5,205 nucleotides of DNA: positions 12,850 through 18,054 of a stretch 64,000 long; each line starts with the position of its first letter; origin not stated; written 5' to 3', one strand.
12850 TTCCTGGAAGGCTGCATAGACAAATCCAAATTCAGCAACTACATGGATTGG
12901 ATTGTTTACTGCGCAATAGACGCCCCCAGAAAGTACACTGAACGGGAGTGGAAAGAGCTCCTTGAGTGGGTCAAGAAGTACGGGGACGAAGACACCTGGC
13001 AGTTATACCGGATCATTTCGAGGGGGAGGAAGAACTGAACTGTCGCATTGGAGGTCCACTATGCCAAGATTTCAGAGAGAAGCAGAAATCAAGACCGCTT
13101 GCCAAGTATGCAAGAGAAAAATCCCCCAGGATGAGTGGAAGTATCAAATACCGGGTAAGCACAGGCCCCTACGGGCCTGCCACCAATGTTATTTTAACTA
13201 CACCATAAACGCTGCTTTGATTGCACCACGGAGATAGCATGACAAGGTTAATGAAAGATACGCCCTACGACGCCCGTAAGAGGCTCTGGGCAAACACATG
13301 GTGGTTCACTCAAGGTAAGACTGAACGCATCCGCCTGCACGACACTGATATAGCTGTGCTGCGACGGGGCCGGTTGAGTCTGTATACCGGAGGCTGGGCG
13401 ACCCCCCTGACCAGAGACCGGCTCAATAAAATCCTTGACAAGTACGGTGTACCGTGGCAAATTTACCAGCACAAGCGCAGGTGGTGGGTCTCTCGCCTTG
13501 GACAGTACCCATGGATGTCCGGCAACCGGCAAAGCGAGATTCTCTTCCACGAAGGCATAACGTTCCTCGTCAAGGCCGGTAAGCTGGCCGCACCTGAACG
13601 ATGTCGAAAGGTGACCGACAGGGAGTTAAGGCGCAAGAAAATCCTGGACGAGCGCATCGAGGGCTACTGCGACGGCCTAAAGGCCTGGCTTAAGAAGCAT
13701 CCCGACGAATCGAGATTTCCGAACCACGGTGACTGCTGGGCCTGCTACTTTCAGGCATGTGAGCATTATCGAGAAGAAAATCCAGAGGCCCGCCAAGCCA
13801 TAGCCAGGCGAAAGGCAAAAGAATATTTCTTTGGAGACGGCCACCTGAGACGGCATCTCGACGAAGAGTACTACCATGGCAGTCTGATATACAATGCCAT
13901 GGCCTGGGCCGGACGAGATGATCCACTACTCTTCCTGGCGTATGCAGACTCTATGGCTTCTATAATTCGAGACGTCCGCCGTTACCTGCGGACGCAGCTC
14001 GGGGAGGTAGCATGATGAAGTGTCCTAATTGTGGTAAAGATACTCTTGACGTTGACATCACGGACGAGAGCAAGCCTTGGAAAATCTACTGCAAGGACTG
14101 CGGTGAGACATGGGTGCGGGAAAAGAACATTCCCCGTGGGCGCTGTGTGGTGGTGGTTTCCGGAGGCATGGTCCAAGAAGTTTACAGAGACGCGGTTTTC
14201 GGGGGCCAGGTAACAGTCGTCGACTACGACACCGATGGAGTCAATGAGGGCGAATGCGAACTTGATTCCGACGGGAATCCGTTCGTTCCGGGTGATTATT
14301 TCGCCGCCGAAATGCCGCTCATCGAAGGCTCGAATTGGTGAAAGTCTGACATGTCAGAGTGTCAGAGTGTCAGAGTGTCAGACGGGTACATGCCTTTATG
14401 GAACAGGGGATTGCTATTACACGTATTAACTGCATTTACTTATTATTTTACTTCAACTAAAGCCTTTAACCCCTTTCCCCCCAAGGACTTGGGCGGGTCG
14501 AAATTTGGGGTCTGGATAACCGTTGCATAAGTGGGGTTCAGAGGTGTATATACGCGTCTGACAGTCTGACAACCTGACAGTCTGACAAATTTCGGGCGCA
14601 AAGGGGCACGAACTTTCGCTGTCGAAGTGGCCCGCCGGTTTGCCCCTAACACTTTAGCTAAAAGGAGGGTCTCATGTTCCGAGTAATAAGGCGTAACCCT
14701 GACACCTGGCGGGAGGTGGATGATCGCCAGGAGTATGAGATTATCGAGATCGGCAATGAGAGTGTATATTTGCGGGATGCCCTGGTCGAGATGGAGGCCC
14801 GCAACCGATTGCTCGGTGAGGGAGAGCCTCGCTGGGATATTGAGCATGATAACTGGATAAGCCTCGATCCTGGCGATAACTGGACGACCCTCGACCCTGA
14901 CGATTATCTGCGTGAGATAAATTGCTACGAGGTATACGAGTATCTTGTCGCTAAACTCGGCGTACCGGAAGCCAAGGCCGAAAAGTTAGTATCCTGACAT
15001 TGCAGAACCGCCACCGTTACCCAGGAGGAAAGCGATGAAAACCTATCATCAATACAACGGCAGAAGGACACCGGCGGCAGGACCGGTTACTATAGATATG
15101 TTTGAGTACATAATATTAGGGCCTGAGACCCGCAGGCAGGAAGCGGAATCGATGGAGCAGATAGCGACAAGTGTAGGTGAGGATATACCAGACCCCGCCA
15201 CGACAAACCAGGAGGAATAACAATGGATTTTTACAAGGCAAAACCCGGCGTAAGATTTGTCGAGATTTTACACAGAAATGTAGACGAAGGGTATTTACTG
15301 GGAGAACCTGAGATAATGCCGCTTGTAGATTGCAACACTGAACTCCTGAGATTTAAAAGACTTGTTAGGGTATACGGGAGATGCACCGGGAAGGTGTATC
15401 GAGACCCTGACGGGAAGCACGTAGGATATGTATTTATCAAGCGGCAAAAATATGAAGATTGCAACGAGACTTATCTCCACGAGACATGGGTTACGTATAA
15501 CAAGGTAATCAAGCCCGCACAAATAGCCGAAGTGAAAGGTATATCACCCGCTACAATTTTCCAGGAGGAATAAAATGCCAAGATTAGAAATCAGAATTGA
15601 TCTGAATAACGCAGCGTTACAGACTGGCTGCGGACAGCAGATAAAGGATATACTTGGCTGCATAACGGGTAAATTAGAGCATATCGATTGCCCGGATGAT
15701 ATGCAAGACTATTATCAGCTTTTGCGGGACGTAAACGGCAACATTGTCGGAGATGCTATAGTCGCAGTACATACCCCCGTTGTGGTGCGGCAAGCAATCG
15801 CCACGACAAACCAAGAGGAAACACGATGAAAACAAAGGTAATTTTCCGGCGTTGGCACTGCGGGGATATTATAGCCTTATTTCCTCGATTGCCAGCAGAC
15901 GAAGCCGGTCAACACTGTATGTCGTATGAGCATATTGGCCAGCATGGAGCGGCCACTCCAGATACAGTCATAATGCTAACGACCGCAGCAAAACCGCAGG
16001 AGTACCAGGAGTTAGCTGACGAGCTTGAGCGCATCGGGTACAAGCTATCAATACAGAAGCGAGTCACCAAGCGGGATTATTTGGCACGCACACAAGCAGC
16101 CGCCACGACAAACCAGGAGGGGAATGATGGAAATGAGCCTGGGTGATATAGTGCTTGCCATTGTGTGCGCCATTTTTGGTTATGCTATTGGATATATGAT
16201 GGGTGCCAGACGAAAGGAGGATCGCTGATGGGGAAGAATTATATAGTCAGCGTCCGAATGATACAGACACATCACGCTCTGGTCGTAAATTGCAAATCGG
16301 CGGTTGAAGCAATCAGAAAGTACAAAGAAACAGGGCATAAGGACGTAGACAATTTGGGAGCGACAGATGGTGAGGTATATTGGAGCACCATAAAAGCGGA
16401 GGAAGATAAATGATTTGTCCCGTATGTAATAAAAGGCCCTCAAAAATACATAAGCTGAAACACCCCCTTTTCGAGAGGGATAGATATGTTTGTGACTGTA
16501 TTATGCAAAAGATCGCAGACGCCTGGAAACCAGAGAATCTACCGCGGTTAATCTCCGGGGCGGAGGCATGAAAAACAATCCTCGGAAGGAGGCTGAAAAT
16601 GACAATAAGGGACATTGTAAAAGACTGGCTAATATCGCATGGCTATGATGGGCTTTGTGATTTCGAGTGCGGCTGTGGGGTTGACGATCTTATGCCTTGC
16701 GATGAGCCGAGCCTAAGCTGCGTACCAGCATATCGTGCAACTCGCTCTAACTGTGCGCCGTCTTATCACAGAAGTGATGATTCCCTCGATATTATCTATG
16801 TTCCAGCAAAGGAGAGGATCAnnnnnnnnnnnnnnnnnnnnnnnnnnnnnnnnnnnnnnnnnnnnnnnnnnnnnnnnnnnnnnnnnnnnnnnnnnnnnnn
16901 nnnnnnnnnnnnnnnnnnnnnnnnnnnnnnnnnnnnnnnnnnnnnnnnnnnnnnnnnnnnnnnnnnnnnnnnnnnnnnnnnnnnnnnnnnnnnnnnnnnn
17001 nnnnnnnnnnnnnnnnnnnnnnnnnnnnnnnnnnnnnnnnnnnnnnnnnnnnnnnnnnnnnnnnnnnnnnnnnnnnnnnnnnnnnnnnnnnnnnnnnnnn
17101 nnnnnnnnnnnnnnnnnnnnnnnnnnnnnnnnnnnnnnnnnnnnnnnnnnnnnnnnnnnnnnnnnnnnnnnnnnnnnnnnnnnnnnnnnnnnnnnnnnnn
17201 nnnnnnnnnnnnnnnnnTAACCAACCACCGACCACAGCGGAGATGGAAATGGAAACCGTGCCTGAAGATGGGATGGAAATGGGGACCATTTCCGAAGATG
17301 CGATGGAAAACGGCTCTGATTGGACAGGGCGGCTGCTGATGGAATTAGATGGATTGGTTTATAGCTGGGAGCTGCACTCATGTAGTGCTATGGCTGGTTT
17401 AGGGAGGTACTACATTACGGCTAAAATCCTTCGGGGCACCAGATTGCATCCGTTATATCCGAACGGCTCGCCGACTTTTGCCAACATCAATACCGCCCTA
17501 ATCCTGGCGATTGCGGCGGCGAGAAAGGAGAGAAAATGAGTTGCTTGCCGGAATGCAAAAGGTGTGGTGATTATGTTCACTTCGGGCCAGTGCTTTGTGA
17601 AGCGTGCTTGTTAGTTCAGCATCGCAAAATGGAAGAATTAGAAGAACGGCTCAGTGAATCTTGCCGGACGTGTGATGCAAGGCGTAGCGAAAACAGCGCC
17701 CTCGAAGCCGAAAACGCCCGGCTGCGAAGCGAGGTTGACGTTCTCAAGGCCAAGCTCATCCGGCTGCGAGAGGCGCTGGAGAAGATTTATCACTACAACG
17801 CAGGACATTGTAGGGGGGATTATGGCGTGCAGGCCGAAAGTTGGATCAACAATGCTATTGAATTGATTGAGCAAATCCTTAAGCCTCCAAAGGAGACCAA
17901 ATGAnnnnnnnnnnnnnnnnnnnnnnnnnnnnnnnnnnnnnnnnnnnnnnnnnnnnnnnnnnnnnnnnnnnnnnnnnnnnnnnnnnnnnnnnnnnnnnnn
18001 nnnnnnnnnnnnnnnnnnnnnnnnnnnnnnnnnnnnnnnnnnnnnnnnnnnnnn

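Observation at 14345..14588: Two inverted arrays of four 8-bp repeats flanking an AT-rich core: candidate origin or centromere-like site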

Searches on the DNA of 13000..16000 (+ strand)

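Call 6: search_dna_similar(query=window:13000-16000:+, collection=phages, mode=distant, max_rows=30)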
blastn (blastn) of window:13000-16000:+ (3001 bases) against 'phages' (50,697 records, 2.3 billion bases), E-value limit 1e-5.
No match.

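Call 29: search_rna_families(source=window, start=14200, end=14750, threshold=evalue, max_evalue=10)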
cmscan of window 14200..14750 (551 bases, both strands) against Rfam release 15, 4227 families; matches with E-value up to 10: 2.
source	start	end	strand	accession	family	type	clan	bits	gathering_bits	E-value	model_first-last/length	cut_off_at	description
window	14406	14475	+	RF00279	SNORD45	Gene; snRNA; snoRNA; CD-box;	-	20.6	42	0.23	1-72/72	no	Small nucleolar RNA SNORD45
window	14356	14383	+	RF03092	Ocean-VII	Gene; sRNA;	-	11.2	53.5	2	1-41/41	no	Ocean-VII RNA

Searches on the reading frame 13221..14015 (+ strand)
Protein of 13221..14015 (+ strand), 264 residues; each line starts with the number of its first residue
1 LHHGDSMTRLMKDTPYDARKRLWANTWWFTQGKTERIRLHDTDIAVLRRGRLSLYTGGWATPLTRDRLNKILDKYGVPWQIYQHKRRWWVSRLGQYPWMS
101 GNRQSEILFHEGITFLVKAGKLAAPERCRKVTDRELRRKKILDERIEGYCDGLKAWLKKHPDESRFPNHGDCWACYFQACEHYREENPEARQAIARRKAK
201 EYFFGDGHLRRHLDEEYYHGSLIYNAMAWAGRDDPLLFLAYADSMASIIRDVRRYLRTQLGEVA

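Call 14: search_protein_families(library=pfam, proteins=[window:13221-14015:+], max_evalue=0.1)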
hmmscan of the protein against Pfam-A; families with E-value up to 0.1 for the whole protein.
window:13221-14015:+ (264 aa): 1 family
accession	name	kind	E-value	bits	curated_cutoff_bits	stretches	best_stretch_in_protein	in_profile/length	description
PF23790.1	Kyano_Gp96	-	2.6e-10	40.8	27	1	25-113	22-107/110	Kyanoviridae Gp96 protein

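Call 15: search_protein_families(library=phrogs, proteins=[window:13221-14015:+], max_evalue=0.1)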
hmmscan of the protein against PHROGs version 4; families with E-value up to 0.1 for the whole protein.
window:13221-14015:+ (264 aa): 3 families
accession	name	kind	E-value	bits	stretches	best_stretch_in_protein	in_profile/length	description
phrog_554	-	unknown function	2.6e-10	41.6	1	25-94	22-94/109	-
phrog_19389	-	unknown function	1.4e-05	25.6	1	28-73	44-90/250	-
phrog_16548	-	unknown function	0.00067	20.6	1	36-75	45-84/119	-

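Call 19: search_dna_similar(query=window:13221-14015:+, collection=phages, mode=protein, max_rows=25)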
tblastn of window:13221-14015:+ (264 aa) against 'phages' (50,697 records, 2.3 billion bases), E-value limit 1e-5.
No match.

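Call 20: find_related_loci(query=window:13221-14015:+, collection=viral_contigs, flank=6000)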
Query window:13221-14015:+ (264 aa) in viral_contigs; peptide patterns used: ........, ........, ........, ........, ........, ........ (x = any residue, [..] = any of these).
1 stretches matched a pattern, but none encodes a relative of the query by tblastn (E <= 1e-3).

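Call 32: find_homologous_proteins(query=window:13221-14015:+, max_evalue=0.001)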
Query window:13221-14015:+ (264 aa): 1 proteins with E <= 0.001 among 516 candidates.
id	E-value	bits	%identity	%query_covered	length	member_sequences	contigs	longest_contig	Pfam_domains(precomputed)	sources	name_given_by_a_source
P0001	5.3e-179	612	100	98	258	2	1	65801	PF23790.2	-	-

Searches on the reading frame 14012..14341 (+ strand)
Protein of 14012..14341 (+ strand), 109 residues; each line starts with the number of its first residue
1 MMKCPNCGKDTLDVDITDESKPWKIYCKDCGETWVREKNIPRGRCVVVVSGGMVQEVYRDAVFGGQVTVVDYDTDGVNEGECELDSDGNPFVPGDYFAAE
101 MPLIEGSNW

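Call 14: search_protein_families(library=pfam, proteins=[window:14012-14341:+], max_evalue=0.1)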
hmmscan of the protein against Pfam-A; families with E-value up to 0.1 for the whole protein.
window:14012-14341:+ (109 aa): 11 families
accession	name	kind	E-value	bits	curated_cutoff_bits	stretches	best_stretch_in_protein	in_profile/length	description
PF05129.18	Zn_ribbon_Elf1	-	0.0013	19.3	29.8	1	3-34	24-56/79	Transcription elongation factor Elf1 like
PF13248.11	Zn_ribbon_3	-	0.0018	18.1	27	0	2-13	3-13/26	zinc-ribbon domain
PF08271.17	Zn_Ribbon_TF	-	0.0048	16.8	29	1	2-32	1-27/43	TFIIB zinc-binding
PF24460.1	DUF7575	-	0.005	16.6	28.5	1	3-16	5-17/28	Domain of unknown function (DUF7575)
PF24042.1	DUF7351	-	0.0054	16.9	31.2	1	3-41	3-38/177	Domain of unknown function (DUF7351)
PF23969.1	DUF7296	-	0.02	15.8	27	1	20-69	49-97/115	Domain of unknown function (DUF7296)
PF14354.12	Lar_restr_allev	-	0.032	14.9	28.6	1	3-35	5-37/58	Restriction alleviation protein Lar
PF14803.11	Zn_ribbon_Nudix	-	0.057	13.8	25.6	0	4-31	3-29/34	Nudix N-terminal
PF13240.11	Zn_Ribbon_1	-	0.077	13.3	25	0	3-13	1-11/23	zinc-ribbon domain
PF12760.12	Zn_ribbon_IS1595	-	0.082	13.3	25.4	0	3-32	20-45/46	Transposase zinc-ribbon domain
PF13717.11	Zn_ribbon_4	-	0.09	13.2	30.3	0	2-8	26-32/36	zinc-ribbon domain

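Call 15: search_protein_families(library=phrogs, proteins=[window:14012-14341:+], max_evalue=0.1)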
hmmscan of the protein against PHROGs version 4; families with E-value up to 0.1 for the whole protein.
window:14012-14341:+ (109 aa): 9 families
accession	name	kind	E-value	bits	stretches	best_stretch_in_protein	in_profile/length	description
phrog_10675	-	unknown function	0.00065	20.9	1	2-39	6-46/98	-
phrog_13157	-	unknown function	0.012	16.8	1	3-32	19-49/56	-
phrog_6081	-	unknown function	0.025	15.1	1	3-39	118-158/169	-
phrog_5516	-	unknown function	0.027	15.5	1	2-33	5-40/90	-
phrog_2945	-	unknown function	0.041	14.7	1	1-33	9-41/68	-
phrog_13474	-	unknown function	0.057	14.8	0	2-33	34-65/73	-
phrog_7921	-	unknown function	0.06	14.6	0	2-17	1-16/70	-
phrog_1568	-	DNA, RNA and nucleotide metabolism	0.061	13.9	1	2-36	142-172/264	DNA binding protein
phrog_21525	-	unknown function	0.071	14.6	1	2-38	72-107/108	-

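Call 22: find_encoding_contigs(protein=window:14012-14341:+, flank=10000, max_places=10)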
Protein window:14012-14341:+ (109 aa): 1 contig read that carries it; 1 place shown.
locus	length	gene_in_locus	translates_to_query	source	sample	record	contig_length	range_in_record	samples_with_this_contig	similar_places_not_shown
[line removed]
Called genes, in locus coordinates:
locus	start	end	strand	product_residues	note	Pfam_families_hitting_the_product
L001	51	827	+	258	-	PF23790:Kyano_Gp96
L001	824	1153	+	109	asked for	-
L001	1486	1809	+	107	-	-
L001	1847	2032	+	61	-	-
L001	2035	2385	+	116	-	-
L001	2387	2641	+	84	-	-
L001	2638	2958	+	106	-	-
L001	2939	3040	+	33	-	-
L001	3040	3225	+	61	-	-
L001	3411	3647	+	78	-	-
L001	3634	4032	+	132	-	-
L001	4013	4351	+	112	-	-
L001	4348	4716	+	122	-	-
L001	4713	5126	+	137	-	-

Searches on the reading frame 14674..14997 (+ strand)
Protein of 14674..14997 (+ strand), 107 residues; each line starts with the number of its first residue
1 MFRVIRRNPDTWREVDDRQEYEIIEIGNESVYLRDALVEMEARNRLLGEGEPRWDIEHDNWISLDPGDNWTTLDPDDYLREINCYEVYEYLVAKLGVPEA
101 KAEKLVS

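Call 14: search_protein_families(library=pfam, proteins=[window:14674-14997:+], max_evalue=0.1)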
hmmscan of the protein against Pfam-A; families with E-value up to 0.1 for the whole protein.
window:14674-14997:+ (107 aa): 0 families

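Call 15: search_protein_families(library=phrogs, proteins=[window:14674-14997:+], max_evalue=0.1)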
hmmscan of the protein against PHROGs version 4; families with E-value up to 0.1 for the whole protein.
window:14674-14997:+ (107 aa): 0 families

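Call 23: find_encoding_contigs(protein=window:14674-14997:+, flank=10000, max_places=10)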
Protein window:14674-14997:+ (107 aa): 1 contig read that carries it; 1 place shown.
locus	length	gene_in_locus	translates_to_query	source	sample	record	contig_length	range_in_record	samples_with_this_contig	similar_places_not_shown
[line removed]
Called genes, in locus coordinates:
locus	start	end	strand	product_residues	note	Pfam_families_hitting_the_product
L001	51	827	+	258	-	PF23790:Kyano_Gp96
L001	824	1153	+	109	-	-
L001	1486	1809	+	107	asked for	-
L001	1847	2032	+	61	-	-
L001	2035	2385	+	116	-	-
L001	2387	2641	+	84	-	-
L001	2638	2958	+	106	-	-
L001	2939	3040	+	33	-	-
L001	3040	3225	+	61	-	-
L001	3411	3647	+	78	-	-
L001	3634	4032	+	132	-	-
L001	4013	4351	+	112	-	-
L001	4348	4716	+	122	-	-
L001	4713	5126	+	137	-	-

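Call 136: predict_structure(protein=window:14674-14997:+)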
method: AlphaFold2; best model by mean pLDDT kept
length: 107 residues; sequences in the alignment: 1
mean_pLDDT: 70.5   pTM: 0.61
mean pLDDT of the five models: 70.5, 49.4, 46.3, 37.9, 36.9
residues with pLDDT >= 90: 13; 70-90: 47; 50-70: 26; < 50: 21
segments of 3 or more residues with pLDDT < 50: 24-29, 60-70
pLDDT, mean of each block of 10 residues (from residue 1): 72 65 47 74 86 71 45 56 84 92 89
secondary structure, 60 per line:
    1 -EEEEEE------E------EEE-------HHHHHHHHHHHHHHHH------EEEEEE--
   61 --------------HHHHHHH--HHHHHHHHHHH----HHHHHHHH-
elements in order: E2-7 E21-23 H31-46 E53-58 H75-81 H84-94 H99-106

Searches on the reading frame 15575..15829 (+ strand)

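Call 14: search_protein_families(library=pfam, proteins=[window:15575-15829:+], max_evalue=0.1)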
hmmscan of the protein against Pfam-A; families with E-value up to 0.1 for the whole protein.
window:15575-15829:+ (84 aa): 0 families

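Call 15: search_protein_families(library=phrogs, proteins=[window:15575-15829:+], max_evalue=0.1)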
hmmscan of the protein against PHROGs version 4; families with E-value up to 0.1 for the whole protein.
window:15575-15829:+ (84 aa): 1 family
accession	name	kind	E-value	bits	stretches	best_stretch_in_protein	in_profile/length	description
phrog_28221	-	unknown function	0.052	13.5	1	12-77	83-146/378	-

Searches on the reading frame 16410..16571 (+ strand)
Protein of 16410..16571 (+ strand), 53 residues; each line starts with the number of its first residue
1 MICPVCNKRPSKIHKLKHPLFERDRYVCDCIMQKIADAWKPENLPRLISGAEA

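Call 41: search_protein_families(library=pfam, proteins=[window:16410-16571:+], max_evalue=0.05)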
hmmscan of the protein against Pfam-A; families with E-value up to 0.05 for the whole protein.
window:16410-16571:+ (53 aa): 1 family
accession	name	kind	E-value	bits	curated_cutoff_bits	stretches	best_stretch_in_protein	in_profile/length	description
PF14471.11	DUF4428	-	0.029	14.7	27.8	1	2-39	1-34/51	Domain of unknown function (DUF4428)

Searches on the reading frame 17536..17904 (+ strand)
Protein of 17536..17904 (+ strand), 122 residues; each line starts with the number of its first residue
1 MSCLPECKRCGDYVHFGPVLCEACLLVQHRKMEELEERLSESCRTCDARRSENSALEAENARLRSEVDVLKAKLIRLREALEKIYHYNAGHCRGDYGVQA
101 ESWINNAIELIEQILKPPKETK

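Call 41: search_protein_families(library=pfam, proteins=[window:17536-17904:+], max_evalue=0.05)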
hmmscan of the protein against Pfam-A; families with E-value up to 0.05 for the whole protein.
window:17536-17904:+ (122 aa): 7 families
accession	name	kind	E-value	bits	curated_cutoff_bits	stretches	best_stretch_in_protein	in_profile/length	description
PF02183.23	HALZ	-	0.00044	20.8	28.1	1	45-74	13-42/43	Homeobox associated leucine zipper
PF04981.18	NMD3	-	0.00049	20.1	24.9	1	7-72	1-67/243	NMD3 family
PF06005.17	ZapB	-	0.0019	19.1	31.5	1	32-83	6-57/71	Cell division protein ZapB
PF20733.2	LRIM1_dimer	-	0.028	14.8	35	1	21-84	30-93/187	Dimerization domain in LRIM1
PF06818.20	Fez1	-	0.031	15.2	34.4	1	29-93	44-108/199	Fez1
PF04871.18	Uso1_p115_C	-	0.033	14.9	28.4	1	31-79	16-67/121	Uso1 / p115 like vesicle tethering protein, C terminal region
PF04977.20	DivIC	-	0.041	14.1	28.9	0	46-83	19-59/80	Septum formation initiator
